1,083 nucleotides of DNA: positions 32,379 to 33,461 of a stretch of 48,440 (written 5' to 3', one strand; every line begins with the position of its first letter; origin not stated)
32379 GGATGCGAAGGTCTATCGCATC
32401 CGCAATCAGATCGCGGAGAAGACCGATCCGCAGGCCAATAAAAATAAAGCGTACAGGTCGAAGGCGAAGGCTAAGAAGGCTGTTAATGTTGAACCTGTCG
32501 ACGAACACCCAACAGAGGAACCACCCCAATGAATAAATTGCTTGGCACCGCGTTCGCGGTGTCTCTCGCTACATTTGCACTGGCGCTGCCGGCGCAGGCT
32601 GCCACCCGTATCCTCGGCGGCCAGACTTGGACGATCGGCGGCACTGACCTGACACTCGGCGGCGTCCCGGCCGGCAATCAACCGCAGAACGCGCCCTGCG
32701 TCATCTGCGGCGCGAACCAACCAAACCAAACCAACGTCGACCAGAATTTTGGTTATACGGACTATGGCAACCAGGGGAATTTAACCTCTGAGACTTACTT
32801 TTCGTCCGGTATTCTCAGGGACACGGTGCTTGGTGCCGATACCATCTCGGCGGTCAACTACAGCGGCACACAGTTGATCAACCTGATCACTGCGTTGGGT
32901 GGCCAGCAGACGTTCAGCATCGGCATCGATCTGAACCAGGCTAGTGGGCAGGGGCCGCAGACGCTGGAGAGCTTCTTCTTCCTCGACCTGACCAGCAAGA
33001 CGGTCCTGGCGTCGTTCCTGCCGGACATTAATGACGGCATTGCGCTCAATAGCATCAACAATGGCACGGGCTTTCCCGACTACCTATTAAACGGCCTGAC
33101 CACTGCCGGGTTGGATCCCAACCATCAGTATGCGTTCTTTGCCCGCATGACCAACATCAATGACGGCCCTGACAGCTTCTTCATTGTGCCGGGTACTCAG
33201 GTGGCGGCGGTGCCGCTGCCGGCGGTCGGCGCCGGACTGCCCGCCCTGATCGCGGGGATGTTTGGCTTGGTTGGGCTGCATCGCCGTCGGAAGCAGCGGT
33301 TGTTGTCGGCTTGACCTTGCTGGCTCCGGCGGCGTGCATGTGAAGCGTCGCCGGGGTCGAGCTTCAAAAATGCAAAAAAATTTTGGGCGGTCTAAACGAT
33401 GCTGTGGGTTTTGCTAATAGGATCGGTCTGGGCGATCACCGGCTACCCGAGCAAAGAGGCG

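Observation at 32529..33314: Phage-encoded PEP-CTERM (VPLPA-type) exosortase substrate expressed from the early switch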

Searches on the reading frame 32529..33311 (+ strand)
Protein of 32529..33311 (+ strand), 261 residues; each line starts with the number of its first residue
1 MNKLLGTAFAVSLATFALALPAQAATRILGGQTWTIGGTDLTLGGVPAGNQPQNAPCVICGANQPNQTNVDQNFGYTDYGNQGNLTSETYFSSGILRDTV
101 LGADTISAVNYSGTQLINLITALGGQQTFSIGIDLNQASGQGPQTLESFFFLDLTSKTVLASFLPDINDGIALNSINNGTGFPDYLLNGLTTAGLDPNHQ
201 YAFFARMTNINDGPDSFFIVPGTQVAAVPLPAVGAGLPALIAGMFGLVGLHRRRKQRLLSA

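Call 3: search_protein_families(library=ncbifam, proteins=[window:32529-33311:+], max_evalue=10)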
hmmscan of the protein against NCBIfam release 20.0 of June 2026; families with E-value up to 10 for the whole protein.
window:32529-33311:+ (261 aa): 0 families

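Call 4: search_protein_families(library=pfam, proteins=[window:32529-33311:+], max_evalue=10)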
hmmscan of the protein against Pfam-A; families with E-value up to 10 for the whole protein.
window:32529-33311:+ (261 aa): 0 families

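Call 8: find_homologous_proteins(query=window:32529-33311:+, max_evalue=0.001)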
Query window:32529-33311:+ (261 aa): 507 proteins with E <= 0.001 among 5395 candidates; the best 120 are listed.
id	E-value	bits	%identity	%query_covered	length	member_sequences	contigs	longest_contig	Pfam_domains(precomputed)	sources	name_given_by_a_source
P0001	4.5e-166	569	100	100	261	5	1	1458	-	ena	-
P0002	1.2e-131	456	89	88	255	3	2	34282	-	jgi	jgi:hypothetical protein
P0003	8.3e-119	414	78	92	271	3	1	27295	-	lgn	-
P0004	6.0e-108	378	70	92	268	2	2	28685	-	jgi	jgi:hypothetical protein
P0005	7.7e-107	374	71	100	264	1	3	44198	-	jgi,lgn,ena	jgi:hypothetical protein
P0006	1.8e-106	373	71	99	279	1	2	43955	-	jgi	jgi:hypothetical protein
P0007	1.8e-104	367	72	96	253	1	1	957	-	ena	-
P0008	1.3e-103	364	71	98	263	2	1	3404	-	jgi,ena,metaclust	metaclust:\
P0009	2.1e-101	357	74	94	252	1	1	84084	-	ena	-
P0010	3.6e-100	353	69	99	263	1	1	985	-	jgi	-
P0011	1.9e-99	350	69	93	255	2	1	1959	-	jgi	jgi:hypothetical protein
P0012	2.1e-99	350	70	89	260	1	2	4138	-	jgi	jgi:hypothetical protein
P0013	3.2e-99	350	68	99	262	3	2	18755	-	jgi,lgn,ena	-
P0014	6.5e-99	349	68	90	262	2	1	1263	-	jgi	-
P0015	1.9e-98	347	67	98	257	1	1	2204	-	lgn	-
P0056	2.9e-85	304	66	89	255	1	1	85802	-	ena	-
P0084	1.2e-78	282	61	91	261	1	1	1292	PF07589.17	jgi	jgi:hypothetical protein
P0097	1.1e-75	272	60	88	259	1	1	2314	PF07589.17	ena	-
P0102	4.8e-75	270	58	88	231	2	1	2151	PF07589.17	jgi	jgi:hypothetical protein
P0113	2.0e-61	226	54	90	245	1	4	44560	-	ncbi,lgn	-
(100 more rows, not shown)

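Call 18: find_related_loci(query=A2, collection=genome_contigs, flank=10000)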
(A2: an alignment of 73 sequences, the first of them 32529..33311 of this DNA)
Query A2 (261 aa) in genome_contigs; peptide patterns used: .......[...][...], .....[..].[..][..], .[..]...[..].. (x = any residue, [..] = any of these).
55 stretches matched a pattern, but none encodes a relative of the query by tblastn (E <= 1e-3).

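Call 19: find_related_loci(query=A2, collection=viral_contigs, flank=10000)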
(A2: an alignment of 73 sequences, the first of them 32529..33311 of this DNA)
Query A2 (261 aa) in viral_contigs; peptide patterns used: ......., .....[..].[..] (x = any residue, [..] = any of these).
234 stretches matched a pattern; 198 encode a relative of the query (tblastn E <= 1e-3); the best 80 are kept; 80 distinct loci.
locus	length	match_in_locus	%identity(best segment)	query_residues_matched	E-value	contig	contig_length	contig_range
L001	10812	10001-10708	78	23-261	6e-118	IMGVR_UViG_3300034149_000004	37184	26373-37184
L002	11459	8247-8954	78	23-261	6e-118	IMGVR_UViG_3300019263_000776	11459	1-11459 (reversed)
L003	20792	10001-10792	71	1-261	4e-113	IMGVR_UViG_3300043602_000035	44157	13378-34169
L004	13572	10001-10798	68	1-261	4e-105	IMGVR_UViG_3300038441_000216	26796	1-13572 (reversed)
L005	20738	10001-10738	70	1-248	6e-98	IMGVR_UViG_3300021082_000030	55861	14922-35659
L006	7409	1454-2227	68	1-258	4e-93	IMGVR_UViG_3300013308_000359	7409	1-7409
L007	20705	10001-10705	65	17-257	1e-92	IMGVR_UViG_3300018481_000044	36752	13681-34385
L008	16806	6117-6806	66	27-250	5e-92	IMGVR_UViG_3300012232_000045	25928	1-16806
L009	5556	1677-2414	61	1-256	1e-87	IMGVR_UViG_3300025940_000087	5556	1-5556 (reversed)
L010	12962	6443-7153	65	21-260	6e-87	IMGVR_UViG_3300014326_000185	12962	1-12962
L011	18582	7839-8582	63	6-261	2e-86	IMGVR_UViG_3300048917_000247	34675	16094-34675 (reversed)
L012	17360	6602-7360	58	1-261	3e-85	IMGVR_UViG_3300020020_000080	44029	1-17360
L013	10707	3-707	63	16-248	5e-84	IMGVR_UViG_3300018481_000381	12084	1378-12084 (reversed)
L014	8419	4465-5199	62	17-255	5e-84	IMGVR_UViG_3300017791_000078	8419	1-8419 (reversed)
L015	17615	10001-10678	66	27-250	4e-83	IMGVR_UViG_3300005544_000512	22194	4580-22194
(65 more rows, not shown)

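Call 20: search_dna_similar(query=window:32529-33311:+, collection=phages, mode=protein, max_evalue=0.001)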
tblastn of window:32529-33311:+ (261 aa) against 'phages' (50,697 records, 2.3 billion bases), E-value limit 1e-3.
No match.

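Call 31: predict_structure(alignment_id=A2)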
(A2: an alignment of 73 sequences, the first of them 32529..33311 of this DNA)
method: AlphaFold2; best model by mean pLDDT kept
length: 261 residues; sequences in the alignment: 73
mean_pLDDT: 83.6   pTM: 0.76
mean pLDDT of the five models: 83.6, 83.4, 81.2, 80.3, 79.3
residues with pLDDT >= 90: 115; 70-90: 97; 50-70: 48; < 50: 1
segments of 3 or more residues with pLDDT < 50: none
pLDDT, mean of each block of 10 residues (from residue 1): 80 80 84 91 92 82 64 67 77 65 63 93 92 91 93 95 92 90 93 96 90 82 66 68 93 94 82
secondary structure, 60 per line:
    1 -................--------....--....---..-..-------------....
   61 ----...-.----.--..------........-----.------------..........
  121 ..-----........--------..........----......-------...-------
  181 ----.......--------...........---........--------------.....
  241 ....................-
elements in order: H2-17 E26-29 E32-35 E57-60 E85-92 H113-122 E128-135 E144-153 E158-163 E171-173 E185-191 E200-210 E214-221 H236-260

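Call 35: fold_search(model_id=the predicted structure, library=pdb)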
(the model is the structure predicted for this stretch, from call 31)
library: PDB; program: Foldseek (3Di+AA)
matches with E <= 10: 740; with E <= 0.001: 0
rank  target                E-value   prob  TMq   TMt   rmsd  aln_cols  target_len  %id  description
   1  9ib7_C                4.0e-02  0.30  0.17  0.27   7.7       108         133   16  Tumor necrosis factor-like lectin PLTL from Photorhabdus laumondii in complex with Blood group B trisaccharide (released 2025-10-29)
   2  1stm_A                5.4e-02  0.08  0.12  0.18  17.2       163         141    8  SATELLITE PANICUM MOSAIC VIRUS (released 1997-01-27)
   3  5aca_2                6.4e-02  0.06  0.13  0.15  20.3       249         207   11  Structure-based energetics of protein interfaces guide Foot-and-Mouth disease virus vaccine design (released 2015-09-23)
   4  5kdj_A                7.2e-02  0.09  0.12  0.07  17.0        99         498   13  ZmpB metallopeptidase from Clostridium perfringens (released 2017-01-11)
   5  5abj_B                8.1e-02  0.04  0.12  0.13  18.4       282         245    9  Structure of Coxsackievirus A16 in complex with GPP3 (released 2015-09-09)
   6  6n1f_A                8.6e-02  0.07  0.09  0.10  16.7        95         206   13  Crystal structure of Oxidoreductase, 2OG-Fe(II) oxygenase family, from Burkholderia pseudomallei (released 2018-12-19)
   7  9i0y_a                9.1e-02  0.09  0.09  0.18  15.6        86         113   10  Recombinant Ena2A fibers (released 2025-03-12)
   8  9i0y_0                9.1e-02  0.09  0.09  0.18  15.6        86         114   10  Recombinant Ena2A fibers (released 2025-03-12)
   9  5mup_B                9.1e-02  0.05  0.13  0.14  19.5       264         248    7  Structure of deformed wing virus, a honeybee pathogen (released 2017-04-05)
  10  5kdj_B                1.0e-01  0.08  0.12  0.07  17.0        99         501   13  ZmpB metallopeptidase from Clostridium perfringens (released 2017-01-11)
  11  3no8_A                1.2e-01  0.13  0.17  0.24  13.0       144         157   12  Crystal structure of the PHR domain from human BTBD2 Protein (released 2010-08-25)
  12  6ds5_A                1.4e-01  0.35  0.23  0.34   5.7       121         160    6  Cryo EM structure of human SEIPIN (released 2018-10-24)
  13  8pxu_B                1.4e-01  0.15  0.19  0.09  13.2       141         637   11  Targeting extended blood antigens by Akkermansia muciniphila enzymes unveils a missing link for generating universal d (released 2024-02-28)
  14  6tig_AAA              1.5e-01  0.16  0.18  0.28   8.7       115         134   13  Structure of the N terminal domain of Bc2L-C lectin (1-131) in complex with Globo H (H-type 3) antigen (released 2020-01-22)
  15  9ib9_B                1.5e-01  0.11  0.15  0.22   9.2       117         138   14  Tumor necrosis factor-like lectin PLTL from Photorhabdus laumondii in complex with B Lewis b pentasaccharide (released 2025-10-29)
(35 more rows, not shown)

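Call 40: fold_search(model_id=the predicted structure, library=viral)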
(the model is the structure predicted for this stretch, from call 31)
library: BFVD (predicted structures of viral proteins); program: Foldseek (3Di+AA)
matches with E <= 10: 1327; with E <= 0.001: 0
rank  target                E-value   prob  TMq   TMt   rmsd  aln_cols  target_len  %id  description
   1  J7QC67                1.9e-03  0.63  0.11  0.18  18.1       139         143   14  Uncharacterized protein [Alphaspiravirus yamagawaense]
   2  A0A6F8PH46            4.9e-03  0.15  0.11  0.09  23.2       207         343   12  Putative movement protein [Perilla mosaic virus]
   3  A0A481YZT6            1.0e-02  0.90  0.24  0.33  10.0       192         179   11  Uncharacterized protein [Mimivirus LCMiAC01]
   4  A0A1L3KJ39            1.2e-02  0.08  0.12  0.07  19.9       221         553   12  (no name in the UniProt tables at hand)
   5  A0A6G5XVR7            1.8e-02  0.66  0.17  0.11  14.3       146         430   16  (no name in the UniProt tables at hand)
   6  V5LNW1                2.1e-02  0.57  0.20  0.15   9.3       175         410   13  (no name in the UniProt tables at hand)
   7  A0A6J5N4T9            2.1e-02  0.57  0.24  0.12  11.9       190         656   13  Uncharacterized protein [uncultured Caudovirales phage]
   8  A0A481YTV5            2.3e-02  0.69  0.17  0.18  10.6        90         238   21  F-box family protein [Marseillevirus LCMAC102]
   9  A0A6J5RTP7            2.8e-02  0.63  0.26  0.25   8.7       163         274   10  Uncharacterized protein [uncultured Caudovirales phage]
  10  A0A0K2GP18            3.0e-02  0.38  0.21  0.31   8.7       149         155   13  Coat protein (Fragment) [Grapevine fanleaf virus]
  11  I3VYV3                3.5e-02  0.47  0.21  0.15   8.5       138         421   13  (no name in the UniProt tables at hand)
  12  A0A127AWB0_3          3.5e-02  0.13  0.14  0.03  17.7       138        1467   13  Pectate lyase [Bacillus phage SP-15]
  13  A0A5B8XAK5            3.7e-02  0.07  0.13  0.06  20.9       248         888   14  Putative capsid [Stamford virus]
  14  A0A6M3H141            4.0e-02  0.63  0.22  0.06   9.5       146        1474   14  (no name in the UniProt tables at hand)
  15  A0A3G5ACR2            4.0e-02  0.15  0.14  0.17  20.4       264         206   11  Uncharacterized protein [Satyrvirus sp.]
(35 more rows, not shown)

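Call 41: find_encoding_contigs(protein=P0113, flank=10000, max_places=4)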
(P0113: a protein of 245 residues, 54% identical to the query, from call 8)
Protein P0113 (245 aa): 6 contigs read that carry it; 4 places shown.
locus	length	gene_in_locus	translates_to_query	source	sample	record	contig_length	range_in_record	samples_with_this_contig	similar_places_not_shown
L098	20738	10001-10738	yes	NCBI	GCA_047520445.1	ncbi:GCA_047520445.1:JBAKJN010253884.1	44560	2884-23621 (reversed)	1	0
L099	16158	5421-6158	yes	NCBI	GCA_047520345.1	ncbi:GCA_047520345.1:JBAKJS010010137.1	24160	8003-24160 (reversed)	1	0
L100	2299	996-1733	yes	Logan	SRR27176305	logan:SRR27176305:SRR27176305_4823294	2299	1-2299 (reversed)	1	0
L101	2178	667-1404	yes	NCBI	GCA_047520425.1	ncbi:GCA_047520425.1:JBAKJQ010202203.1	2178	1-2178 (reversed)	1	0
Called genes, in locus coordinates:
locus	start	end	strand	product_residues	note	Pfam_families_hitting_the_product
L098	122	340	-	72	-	-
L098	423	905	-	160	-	-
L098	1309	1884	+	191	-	-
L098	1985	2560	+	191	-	-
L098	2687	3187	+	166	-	-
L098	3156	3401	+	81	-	PF24729:Acb2_Tad1_hairpin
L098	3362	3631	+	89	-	PF11195:Tad2-like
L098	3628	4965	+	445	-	PF03237:Terminase_6N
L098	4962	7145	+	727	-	PF23899:SU10_portal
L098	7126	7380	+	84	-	-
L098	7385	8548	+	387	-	-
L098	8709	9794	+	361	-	PF17236:SU10_MCP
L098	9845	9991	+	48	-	-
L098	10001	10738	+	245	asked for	-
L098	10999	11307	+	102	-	-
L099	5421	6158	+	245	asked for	-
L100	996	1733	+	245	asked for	-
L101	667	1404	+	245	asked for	-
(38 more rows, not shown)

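Call 42: find_encoding_contigs(protein=P0056, flank=10000, max_places=2)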
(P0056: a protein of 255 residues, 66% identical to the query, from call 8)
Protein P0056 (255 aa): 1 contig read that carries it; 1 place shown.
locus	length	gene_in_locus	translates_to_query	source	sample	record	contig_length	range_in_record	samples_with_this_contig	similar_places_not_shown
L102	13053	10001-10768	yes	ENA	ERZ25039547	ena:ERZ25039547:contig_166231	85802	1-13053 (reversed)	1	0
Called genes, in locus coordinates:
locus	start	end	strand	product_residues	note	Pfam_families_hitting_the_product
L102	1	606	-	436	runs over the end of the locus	PF01555:N6_N4_Mtase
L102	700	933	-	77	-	-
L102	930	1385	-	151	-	-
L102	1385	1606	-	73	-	-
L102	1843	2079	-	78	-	PF15943:YdaS_toxin (weak)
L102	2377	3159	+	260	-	PF12684:DUF3799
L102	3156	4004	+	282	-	-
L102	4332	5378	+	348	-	PF03837:RecT (faint)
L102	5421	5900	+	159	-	-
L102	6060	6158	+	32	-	-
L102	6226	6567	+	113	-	PF18315:VCH_CASS14 (weak)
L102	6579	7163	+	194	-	-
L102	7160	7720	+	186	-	-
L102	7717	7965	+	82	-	-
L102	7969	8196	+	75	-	-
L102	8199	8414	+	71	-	-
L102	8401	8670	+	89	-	-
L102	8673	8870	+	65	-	-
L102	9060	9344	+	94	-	-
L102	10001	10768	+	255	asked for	-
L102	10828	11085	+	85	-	-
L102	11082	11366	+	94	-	-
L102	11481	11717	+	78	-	-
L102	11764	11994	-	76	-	-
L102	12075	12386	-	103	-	PF00959:Phage_lysozyme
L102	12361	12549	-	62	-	-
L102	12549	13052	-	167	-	?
